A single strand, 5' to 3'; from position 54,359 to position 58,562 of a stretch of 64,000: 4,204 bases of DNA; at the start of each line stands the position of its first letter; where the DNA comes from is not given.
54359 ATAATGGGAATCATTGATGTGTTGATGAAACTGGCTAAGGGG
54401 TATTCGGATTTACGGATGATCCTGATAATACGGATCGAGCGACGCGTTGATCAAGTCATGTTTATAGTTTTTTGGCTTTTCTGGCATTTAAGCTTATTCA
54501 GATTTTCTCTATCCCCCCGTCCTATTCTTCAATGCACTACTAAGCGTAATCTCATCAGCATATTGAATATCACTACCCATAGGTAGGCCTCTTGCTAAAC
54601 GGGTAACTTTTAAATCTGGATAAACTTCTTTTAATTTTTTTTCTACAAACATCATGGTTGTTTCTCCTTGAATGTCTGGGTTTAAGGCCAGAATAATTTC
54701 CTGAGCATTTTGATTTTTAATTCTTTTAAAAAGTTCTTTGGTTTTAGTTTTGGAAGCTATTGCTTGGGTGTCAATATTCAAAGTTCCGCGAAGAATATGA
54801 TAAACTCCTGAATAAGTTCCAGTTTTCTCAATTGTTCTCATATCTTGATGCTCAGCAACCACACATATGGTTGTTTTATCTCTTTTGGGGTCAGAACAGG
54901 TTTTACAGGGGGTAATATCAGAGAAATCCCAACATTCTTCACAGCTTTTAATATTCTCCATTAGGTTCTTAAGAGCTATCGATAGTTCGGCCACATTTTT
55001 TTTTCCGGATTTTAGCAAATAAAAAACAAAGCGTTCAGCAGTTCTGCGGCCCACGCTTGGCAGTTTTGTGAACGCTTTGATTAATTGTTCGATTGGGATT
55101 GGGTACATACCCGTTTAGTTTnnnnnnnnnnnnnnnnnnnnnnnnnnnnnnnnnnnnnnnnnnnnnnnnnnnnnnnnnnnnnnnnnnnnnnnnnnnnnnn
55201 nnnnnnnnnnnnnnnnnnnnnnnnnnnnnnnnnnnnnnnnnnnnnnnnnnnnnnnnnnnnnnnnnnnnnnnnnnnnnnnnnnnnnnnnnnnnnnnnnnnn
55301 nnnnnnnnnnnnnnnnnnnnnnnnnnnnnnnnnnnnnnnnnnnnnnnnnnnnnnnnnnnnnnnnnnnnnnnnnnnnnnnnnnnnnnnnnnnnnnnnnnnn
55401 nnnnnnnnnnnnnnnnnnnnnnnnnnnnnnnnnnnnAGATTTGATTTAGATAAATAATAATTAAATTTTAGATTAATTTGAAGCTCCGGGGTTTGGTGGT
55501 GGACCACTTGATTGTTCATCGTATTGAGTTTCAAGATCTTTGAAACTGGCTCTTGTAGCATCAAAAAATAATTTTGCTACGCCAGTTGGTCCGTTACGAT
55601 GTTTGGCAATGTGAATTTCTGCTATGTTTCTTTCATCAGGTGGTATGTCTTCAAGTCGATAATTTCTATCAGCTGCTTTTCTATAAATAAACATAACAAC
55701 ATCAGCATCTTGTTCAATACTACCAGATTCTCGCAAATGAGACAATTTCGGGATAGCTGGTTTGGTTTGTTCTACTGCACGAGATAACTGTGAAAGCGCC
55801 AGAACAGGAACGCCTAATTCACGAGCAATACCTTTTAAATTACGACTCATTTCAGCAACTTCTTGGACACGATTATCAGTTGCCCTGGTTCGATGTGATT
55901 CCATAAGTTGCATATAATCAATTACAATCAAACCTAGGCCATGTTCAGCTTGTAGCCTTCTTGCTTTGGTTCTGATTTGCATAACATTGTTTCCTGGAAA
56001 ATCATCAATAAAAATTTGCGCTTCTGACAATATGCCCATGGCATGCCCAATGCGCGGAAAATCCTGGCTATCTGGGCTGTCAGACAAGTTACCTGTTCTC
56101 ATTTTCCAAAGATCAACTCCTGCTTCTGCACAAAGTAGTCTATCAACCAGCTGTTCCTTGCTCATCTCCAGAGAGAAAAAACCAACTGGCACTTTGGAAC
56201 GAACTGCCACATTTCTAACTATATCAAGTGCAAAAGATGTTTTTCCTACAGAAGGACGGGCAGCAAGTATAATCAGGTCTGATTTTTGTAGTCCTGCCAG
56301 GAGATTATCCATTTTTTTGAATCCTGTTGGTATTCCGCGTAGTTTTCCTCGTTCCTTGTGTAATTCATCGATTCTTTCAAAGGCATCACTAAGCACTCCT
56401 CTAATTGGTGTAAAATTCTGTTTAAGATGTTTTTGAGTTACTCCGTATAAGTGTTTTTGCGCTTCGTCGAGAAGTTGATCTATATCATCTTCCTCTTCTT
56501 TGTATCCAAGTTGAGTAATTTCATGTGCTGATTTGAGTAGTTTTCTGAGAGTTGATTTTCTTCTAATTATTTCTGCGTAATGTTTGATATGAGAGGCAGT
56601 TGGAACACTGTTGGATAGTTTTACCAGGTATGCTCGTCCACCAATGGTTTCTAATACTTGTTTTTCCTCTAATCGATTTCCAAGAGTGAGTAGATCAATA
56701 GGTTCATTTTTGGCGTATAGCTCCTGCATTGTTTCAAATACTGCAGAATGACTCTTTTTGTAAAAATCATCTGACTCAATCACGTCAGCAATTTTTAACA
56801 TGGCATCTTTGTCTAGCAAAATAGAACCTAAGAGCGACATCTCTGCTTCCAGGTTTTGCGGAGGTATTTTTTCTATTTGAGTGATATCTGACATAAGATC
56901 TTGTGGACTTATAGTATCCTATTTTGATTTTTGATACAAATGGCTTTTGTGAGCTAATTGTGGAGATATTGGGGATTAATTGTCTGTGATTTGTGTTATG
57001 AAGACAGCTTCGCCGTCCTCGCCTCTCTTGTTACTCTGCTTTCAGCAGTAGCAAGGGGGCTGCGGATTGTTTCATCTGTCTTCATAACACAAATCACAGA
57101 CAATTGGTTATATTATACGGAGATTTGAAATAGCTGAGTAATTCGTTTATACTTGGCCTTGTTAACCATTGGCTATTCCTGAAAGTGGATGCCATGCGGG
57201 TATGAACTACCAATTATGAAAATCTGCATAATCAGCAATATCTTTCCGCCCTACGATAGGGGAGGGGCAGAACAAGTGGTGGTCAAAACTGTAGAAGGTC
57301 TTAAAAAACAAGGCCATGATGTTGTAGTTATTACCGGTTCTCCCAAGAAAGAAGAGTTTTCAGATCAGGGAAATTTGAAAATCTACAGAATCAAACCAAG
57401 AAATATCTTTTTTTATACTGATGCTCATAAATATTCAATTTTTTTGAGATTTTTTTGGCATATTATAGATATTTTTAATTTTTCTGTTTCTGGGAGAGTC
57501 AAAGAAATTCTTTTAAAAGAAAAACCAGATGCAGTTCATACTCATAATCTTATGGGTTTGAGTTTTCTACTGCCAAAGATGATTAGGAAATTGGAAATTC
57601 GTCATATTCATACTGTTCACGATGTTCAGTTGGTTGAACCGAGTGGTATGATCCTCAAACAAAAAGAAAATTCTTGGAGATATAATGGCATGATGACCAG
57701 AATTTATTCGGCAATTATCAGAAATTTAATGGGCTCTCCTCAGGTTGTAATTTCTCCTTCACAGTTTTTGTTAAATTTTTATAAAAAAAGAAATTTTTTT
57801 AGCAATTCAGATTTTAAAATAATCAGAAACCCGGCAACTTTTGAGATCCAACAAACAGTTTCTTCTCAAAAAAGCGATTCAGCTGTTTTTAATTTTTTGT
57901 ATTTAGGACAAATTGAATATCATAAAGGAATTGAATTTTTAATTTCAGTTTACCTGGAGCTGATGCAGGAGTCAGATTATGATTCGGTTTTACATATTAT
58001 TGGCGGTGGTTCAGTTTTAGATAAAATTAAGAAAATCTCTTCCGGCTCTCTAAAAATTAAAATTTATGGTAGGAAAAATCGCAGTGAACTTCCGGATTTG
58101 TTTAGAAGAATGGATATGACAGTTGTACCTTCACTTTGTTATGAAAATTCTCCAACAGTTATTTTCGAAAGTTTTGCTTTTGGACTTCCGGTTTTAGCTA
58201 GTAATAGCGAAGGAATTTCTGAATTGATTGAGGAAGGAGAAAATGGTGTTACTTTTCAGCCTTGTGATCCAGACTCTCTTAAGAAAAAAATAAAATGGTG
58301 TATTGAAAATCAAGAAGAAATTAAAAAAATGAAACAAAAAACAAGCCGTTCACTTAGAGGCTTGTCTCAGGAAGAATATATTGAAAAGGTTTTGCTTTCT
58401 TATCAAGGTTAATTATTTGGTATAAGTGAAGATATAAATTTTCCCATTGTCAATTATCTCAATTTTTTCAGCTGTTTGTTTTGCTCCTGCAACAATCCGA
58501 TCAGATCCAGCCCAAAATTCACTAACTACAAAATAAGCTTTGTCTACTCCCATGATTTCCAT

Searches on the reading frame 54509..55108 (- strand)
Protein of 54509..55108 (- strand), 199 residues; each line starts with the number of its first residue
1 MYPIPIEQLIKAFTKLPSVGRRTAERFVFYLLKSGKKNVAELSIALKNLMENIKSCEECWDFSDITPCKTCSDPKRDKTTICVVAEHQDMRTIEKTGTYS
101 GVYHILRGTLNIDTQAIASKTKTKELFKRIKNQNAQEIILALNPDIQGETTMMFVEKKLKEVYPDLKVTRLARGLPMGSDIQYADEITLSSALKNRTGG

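Call 99: search_protein_families(library=pfam, proteins=[window:54509-55108:-], max_evalue=0.00001)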
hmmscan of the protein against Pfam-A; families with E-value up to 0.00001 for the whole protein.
window:54509-55108:- (199 aa): 4 families
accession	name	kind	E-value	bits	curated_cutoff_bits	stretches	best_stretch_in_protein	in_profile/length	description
PF13662.12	Toprim_4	-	1.5e-14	54.4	25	1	80-172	2-85/85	Toprim domain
PF21176.3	RecR_HhH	-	1.8e-12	47.3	27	1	6-49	1-44/45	RecR, helix-hairpin-helix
PF21175.2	RecR_C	-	4.1e-11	42.5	22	1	174-197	1-24/24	RecR, C-terminal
PF01751.28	Toprim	-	2.9e-08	34.2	23.1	1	80-162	1-83/96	Toprim domain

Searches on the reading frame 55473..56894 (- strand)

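Call 99: search_protein_families(library=pfam, proteins=[window:55473-56894:-], max_evalue=0.00001)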
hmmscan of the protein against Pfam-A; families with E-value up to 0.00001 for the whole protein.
window:55473-56894:- (473 aa): 3 families
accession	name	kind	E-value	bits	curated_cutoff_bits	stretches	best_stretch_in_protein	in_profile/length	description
PF03796.21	DnaB_C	-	1.2e-97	326.8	27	1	187-453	1-255/255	DnaB-like helicase C terminal domain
PF00772.26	DnaB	-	1.4e-35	121.8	23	1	11-111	2-102/103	DnaB-like helicase N terminal domain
PF13481.12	AAA_25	-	3.1e-14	53.5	27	1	195-370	22-190/195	AAA domain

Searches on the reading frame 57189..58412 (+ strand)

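Call 99: search_protein_families(library=pfam, proteins=[window:57189-58412:+], max_evalue=0.00001)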
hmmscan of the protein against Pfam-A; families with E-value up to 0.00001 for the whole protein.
window:57189-58412:+ (407 aa): 5 families
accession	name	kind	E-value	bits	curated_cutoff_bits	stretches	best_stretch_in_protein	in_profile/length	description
PF00534.26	Glycos_transf_1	-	1.2e-30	106.7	26.4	1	234-385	16-169/172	Glycosyl transferases group 1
PF13692.12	Glyco_trans_1_4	-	7.8e-25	88.2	27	1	235-374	3-142/142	Glycosyl transferases group 1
PF13439.12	Glyco_transf_4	-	4e-21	76.2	28.5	1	25-215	2-165/170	Glycosyltransferase Family 4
PF13579.12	Glyco_trans_4_4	-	6.2e-12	46.6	29.7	1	25-198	1-142/158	Glycosyl transferase 4-like domain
PF13524.12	Glyco_trans_1_2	-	8e-08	32.8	25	1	288-385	15-125/144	Glycosyl transferase-like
